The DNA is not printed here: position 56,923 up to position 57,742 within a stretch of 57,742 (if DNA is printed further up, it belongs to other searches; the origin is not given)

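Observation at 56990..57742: Stand-alone mini YD-repeat protein as the first early gene, in a cassette bracketed by 19-nt direct repeats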

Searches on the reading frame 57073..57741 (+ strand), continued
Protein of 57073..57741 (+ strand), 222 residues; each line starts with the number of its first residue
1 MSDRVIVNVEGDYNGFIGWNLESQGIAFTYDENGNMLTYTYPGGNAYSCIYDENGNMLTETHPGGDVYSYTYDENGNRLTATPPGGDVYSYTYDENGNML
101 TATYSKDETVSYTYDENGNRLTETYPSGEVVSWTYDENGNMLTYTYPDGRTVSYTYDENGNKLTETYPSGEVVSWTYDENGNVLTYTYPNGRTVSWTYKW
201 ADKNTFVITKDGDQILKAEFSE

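Call 23: find_encoding_contigs(protein=P0062, flank=10000, max_places=3)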
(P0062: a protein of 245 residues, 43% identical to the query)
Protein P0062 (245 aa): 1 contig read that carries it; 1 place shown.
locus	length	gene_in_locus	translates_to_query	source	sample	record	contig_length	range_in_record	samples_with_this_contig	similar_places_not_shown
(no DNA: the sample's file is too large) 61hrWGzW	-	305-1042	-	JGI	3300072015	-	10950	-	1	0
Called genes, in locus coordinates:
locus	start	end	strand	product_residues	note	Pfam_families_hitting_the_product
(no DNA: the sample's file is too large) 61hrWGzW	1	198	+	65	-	?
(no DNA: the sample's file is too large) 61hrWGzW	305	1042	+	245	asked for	PF05593:RHS_repeat (faint)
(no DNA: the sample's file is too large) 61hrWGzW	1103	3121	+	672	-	PF14700:RPOL_N (weak), PF00940:RNA_pol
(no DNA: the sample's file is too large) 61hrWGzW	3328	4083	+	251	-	PF00940:RNA_pol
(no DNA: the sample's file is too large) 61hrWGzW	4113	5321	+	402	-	PF14284:PcfJ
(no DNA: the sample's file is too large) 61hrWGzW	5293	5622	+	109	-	-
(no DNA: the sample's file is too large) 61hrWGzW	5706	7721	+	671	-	PF26675:DUF8224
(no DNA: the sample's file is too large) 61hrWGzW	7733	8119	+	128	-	-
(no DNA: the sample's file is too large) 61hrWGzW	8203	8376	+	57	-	-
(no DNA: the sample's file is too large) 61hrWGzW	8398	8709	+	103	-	-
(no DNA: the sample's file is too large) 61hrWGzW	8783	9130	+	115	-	-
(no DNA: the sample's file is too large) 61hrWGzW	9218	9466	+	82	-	-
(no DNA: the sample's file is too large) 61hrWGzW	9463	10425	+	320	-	-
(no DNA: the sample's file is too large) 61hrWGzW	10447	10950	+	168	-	?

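Call 45: predict_structure(alignment_id=A2)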
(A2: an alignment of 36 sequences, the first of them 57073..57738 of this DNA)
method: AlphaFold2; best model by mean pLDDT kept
length: 222 residues; sequences in the alignment: 36
mean_pLDDT: 88.1   pTM: 0.76
mean pLDDT of the five models: 88.1, 87.8, 87.5, 87.2, 87.0
residues with pLDDT >= 90: 166; 70-90: 22; 50-70: 18; < 50: 16
segments of 3 or more residues with pLDDT < 50: 1-16
pLDDT, mean of each block of 10 residues (from residue 1): 36 47 82 95 95 98 97 98 97 98 96 98 98 98 98 98 98 97 93 84 67 73 59
secondary structure, 60 per line:
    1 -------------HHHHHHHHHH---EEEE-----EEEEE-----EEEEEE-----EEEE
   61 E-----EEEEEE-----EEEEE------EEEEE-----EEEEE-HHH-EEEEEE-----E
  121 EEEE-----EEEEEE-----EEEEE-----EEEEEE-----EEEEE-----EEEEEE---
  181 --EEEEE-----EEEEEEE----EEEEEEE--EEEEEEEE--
elements in order: H14-23 E27-30 E36-40 E46-51 E57-61 E67-72 E78-82 E89-93 E99-103 E109-114 E120-124 E130-135 E141-145 E151-156 E162-166 E172-177 E183-187 E193-199 E204-210 E213-220

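Call 47: fold_search(model_id=the predicted structure, library=pdb)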
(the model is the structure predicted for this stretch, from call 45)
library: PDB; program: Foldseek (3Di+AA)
matches with E <= 10: 870; with E <= 0.001: 62
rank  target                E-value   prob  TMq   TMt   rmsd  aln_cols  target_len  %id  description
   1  8qja_D                5.2e-14  1.00  0.73  0.17   2.5       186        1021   24  T6SS-linked Rhs repeat protein - Advenella mimigardefordensis VgrG-Rhs core (released 2024-09-25)
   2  8uxt                  6.0e-14  1.00  0.68  0.12   3.5       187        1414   23  Acinetobacter baumannii Tse15 Rhs effector, toxin cleavage mutant (D1369N, D1391N) (released 2024-10-09)
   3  8qja_A                1.5e-13  1.00  0.71  0.17   3.7       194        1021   24  T6SS-linked Rhs repeat protein - Advenella mimigardefordensis VgrG-Rhs core (released 2024-09-25)
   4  8qja_B                2.7e-13  1.00  0.73  0.17   2.5       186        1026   24  T6SS-linked Rhs repeat protein - Advenella mimigardefordensis VgrG-Rhs core (released 2024-09-25)
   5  7q97_A                3.8e-13  1.00  0.68  0.16   5.1       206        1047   23  Structure of the bacterial type VI secretion system effector RhsA. (released 2021-12-22)
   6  8qjd_B                5.2e-13  1.00  0.69  0.16   3.2       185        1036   23  T6SS-linked Rhs repeat protein - Salmonella bongori Rhs-core domain (released 2024-09-25)
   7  8uy4_A                7.3e-13  1.00  0.69  0.13   5.3       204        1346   22  Acinetobacter baumannii Tse15 Rhs effector (released 2024-10-09)
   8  8qja_C                1.0e-12  1.00  0.73  0.17   2.4       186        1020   24  T6SS-linked Rhs repeat protein - Advenella mimigardefordensis VgrG-Rhs core (released 2024-09-25)
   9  8qjc                  1.2e-12  1.00  0.71  0.17   3.1       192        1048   23  T6SS-linked Rhs repeat protein - Salmonella bongori Rhs-core domain with toxin domain (released 2024-09-25)
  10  8qjb_A                1.3e-12  1.00  0.70  0.17   3.3       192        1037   24  T6SS-linked Rhs repeat protein - Salmonella bongori Rhs-core domain extended N-terminus (released 2024-09-25)
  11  7pq5                  3.6e-12  1.00  0.64  0.16   4.5       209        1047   23  Photorhabdus laumondii T6SS-associated Rhs protein carrying the Tre23 toxin domain (released 2021-12-01)
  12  8cp6_B                8.5e-12  1.00  0.68  0.16   4.8       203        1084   20  Type six secretion system exported effector 5 (Tse5) (released 2023-12-06)
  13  8h8b                  3.8e-11  1.00  0.57  0.15   6.2       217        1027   19  Type VI secretion system effector RhsP in its pre-autoproteolysis and monomeric form (released 2023-01-18)
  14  9ifo_A                2.8e-10  1.00  0.70  0.13   4.1       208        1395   20  Structure of Teneurin-Like Protein (TLP) (released 2026-03-11)
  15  8h8a_A                2.1e-09  1.00  0.41  0.14   9.1       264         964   17  Type VI secretion system effector RhsP in its post-autoproteolysis and monomeric form (released 2023-01-18)
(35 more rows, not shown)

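Call 50: fold_search(model_id=the predicted structure, library=viral)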
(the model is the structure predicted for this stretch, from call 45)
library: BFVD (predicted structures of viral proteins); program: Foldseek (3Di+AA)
matches with E <= 10: 883; with E <= 0.001: 30
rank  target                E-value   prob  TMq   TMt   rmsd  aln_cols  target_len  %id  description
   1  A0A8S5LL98            2.7e-08  1.00  0.61  0.37   8.0       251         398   15  Prokaryotic membrane lipoprotein lipid attachment site [Siphoviridae sp. ctvod4]
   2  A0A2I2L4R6            4.7e-08  1.00  0.21  0.17  20.4       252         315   18  MORN-repeat protein [Orpheovirus IHUMI-LCC2]
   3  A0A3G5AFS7            8.7e-08  1.00  0.26  0.23  17.7       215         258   23  Toxin-antitoxin system YwqK family antitoxin [Hyperionvirus sp.]
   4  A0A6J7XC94            1.4e-07  1.00  0.43  0.61   9.5       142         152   25  Uncharacterized protein [uncultured Caudovirales phage]
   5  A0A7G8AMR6            3.0e-07  1.00  0.40  0.34  18.6       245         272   18  (no name in the UniProt tables at hand)
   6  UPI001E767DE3         3.5e-07  1.00  0.47  0.41   6.7       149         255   23  (no name look-up for this kind of identifier)
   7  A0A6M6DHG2            5.4e-07  1.00  0.27  0.21  25.1       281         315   17  (no name in the UniProt tables at hand)
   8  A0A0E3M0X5            1.1e-06  1.00  0.42  0.59   9.0       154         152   21  (no name in the UniProt tables at hand)
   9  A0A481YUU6            1.5e-06  1.00  0.22  0.10  22.9       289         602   15  MORN repeat protein [Marseillevirus LCMAC102]
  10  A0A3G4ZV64            1.9e-06  1.00  0.23  0.14  21.4       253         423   13  MORN-repeat protein [Edafosvirus sp.]
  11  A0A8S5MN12            4.1e-06  1.00  0.50  0.10  10.2       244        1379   17  Uncharacterized protein [Siphoviridae sp. ct89Z21]
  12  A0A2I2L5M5            4.3e-06  1.00  0.23  0.24  18.0       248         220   17  MORN-repeat protein (Fragment) [Orpheovirus IHUMI-LCC2]
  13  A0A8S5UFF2            4.9e-06  1.00  0.21  0.20  19.7       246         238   17  Uncharacterized protein [Myoviridae sp. ctcyQ27]
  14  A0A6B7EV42            6.6e-06  1.00  0.50  0.37   5.4       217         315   16  (no name in the UniProt tables at hand)
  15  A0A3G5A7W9            8.7e-06  1.00  0.22  0.13  23.6       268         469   13  MORN repeat-containing protein [Hyperionvirus sp.]
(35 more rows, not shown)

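Call 65: search_protein_families(library=phrogs, proteins=[P0005, P0062], max_evalue=0.001)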
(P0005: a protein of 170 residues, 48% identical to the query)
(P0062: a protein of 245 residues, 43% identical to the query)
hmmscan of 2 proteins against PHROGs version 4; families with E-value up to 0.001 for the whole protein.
P0005 (170 aa): 1 family
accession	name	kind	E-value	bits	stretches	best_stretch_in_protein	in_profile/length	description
phrog_10385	-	unknown function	6.1e-10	37.9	1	58-134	1395-1471/2333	-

P0062 (245 aa): 2 families
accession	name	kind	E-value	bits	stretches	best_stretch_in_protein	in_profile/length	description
phrog_10385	-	unknown function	3.5e-06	25.4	1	85-200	1371-1488/2333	-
phrog_5634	-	unknown function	0.00059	20.7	0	112-125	27-40/50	-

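Call 66: search_protein_families(library=ncbifam, proteins=[P0005, P0062, window:57073-57738:+], max_evalue=0.01)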
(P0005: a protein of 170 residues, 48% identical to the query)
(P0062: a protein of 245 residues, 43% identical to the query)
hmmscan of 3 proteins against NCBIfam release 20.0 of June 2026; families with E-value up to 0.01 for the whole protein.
P0005 (170 aa): 2 families
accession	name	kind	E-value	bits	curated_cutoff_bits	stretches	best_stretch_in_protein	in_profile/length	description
TIGR01643.1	YD_repeat_2x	repeat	3.8e-18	65.2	15.8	3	82-119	1-38/42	YD repeat-containing protein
NF041261.1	RHS_core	equivalog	4.2e-09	34.8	2000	1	64-132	458-526/1261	RHS element core protein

P0062 (245 aa): 2 families
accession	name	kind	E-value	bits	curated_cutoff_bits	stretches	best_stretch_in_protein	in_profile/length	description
TIGR01643.1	YD_repeat_2x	repeat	4.2e-07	30.2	15.8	1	177-205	1-29/42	YD repeat-containing protein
NF041261.1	RHS_core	equivalog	3.8e-05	21.7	2000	1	90-204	495-610/1261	RHS element core protein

window:57073-57738:+ (222 aa): 5 families
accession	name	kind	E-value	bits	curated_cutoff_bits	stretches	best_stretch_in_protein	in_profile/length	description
TIGR01643.1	YD_repeat_2x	repeat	2e-25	88.2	15.8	4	135-176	1-42/42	YD repeat-containing protein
NF041261.1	RHS_core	equivalog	8.4e-14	50.3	2000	3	26-118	472-566/1261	RHS element core protein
NF045555.1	Sul7d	equivalog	1.6e-11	44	100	0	167-182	24-39/61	Sul7d family chromatin protein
TIGR03723.1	T6A_TsaD_YgjD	equivalog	7.2e-05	22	296.1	0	85-153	135-202/314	tRNA (adenosine(37)-N6)-threonylcarbamoyltransferase complex transferase subunit TsaD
TIGR02489.1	flgE_epsilon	equivalog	0.0013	17.3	412.85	0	149-195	581-626/719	flagellar hook protein FlgE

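Call 88: predict_structure(alignment_id=A5)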
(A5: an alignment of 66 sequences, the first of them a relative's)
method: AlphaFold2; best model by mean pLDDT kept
length: 170 residues; sequences in the alignment: 66
mean_pLDDT: 91.4   pTM: 0.75
mean pLDDT of the five models: 91.4, 90.2, 90.0, 89.2, 88.9
residues with pLDDT >= 90: 124; 70-90: 42; 50-70: 4; < 50: 0
segments of 3 or more residues with pLDDT < 50: none
pLDDT, mean of each block of 10 residues (from residue 1): 86 83 93 93 84 83 90 94 95 97 95 98 94 98 96 94 81
secondary structure, 60 per line:
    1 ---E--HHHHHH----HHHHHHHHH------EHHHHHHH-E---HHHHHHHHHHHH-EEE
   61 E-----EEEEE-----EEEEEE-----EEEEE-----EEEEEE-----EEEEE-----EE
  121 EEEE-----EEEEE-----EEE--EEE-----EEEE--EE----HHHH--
elements in order: H7-12 H17-25 H33-39 H45-56 E58-61 E67-71 E77-82 E88-92 E98-103 E109-113 E119-124 E130-134 E140-142 E145-147 E153-156 H165-168

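Call 91: fold_search(model_id=the predicted structure, library=pdb)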
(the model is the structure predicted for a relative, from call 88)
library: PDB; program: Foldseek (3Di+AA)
matches with E <= 10: 768; with E <= 0.001: 59
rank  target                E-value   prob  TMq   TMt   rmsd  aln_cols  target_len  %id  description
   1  8qja_D                9.3e-09  1.00  0.31  0.08   6.5       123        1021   28  T6SS-linked Rhs repeat protein - Advenella mimigardefordensis VgrG-Rhs core (released 2024-09-25)
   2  8qja_A                1.2e-08  1.00  0.46  0.09   3.7       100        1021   29  T6SS-linked Rhs repeat protein - Advenella mimigardefordensis VgrG-Rhs core (released 2024-09-25)
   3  8uxt                  2.5e-08  1.00  0.50  0.07   3.0       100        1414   27  Acinetobacter baumannii Tse15 Rhs effector, toxin cleavage mutant (D1369N, D1391N) (released 2024-10-09)
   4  8qja_B                2.5e-08  1.00  0.46  0.09   3.7       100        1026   29  T6SS-linked Rhs repeat protein - Advenella mimigardefordensis VgrG-Rhs core (released 2024-09-25)
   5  7q97_A                2.5e-08  1.00  0.31  0.07   7.4       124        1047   26  Structure of the bacterial type VI secretion system effector RhsA. (released 2021-12-22)
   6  8qja_C                4.4e-08  1.00  0.45  0.09   4.0       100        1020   32  T6SS-linked Rhs repeat protein - Advenella mimigardefordensis VgrG-Rhs core (released 2024-09-25)
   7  8uy4_A                4.6e-08  1.00  0.33  0.06   6.0       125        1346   25  Acinetobacter baumannii Tse15 Rhs effector (released 2024-10-09)
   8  8qjd_B                5.2e-08  1.00  0.48  0.09   3.6       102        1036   24  T6SS-linked Rhs repeat protein - Salmonella bongori Rhs-core domain (released 2024-09-25)
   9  8qjc                  5.2e-08  1.00  0.46  0.09   3.9       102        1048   28  T6SS-linked Rhs repeat protein - Salmonella bongori Rhs-core domain with toxin domain (released 2024-09-25)
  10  8qjb_A                1.1e-07  1.00  0.48  0.09   3.6       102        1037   24  T6SS-linked Rhs repeat protein - Salmonella bongori Rhs-core domain extended N-terminus (released 2024-09-25)
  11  7pq5                  1.9e-07  1.00  0.37  0.08   7.1       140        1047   27  Photorhabdus laumondii T6SS-associated Rhs protein carrying the Tre23 toxin domain (released 2021-12-01)
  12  8cp6_B                4.2e-07  1.00  0.47  0.08   3.8       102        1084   20  Type six secretion system exported effector 5 (Tse5) (released 2023-12-06)
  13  9ifo_A                5.9e-07  1.00  0.47  0.06   3.0        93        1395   25  Structure of Teneurin-Like Protein (TLP) (released 2026-03-11)
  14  8h8b                  1.2e-06  1.00  0.45  0.08   3.7        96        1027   26  Type VI secretion system effector RhsP in its pre-autoproteolysis and monomeric form (released 2023-01-18)
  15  7ban_A                1.3e-06  1.00  0.47  0.05   3.0       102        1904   24  human Teneurin4 Mut C2 (released 2022-01-12)
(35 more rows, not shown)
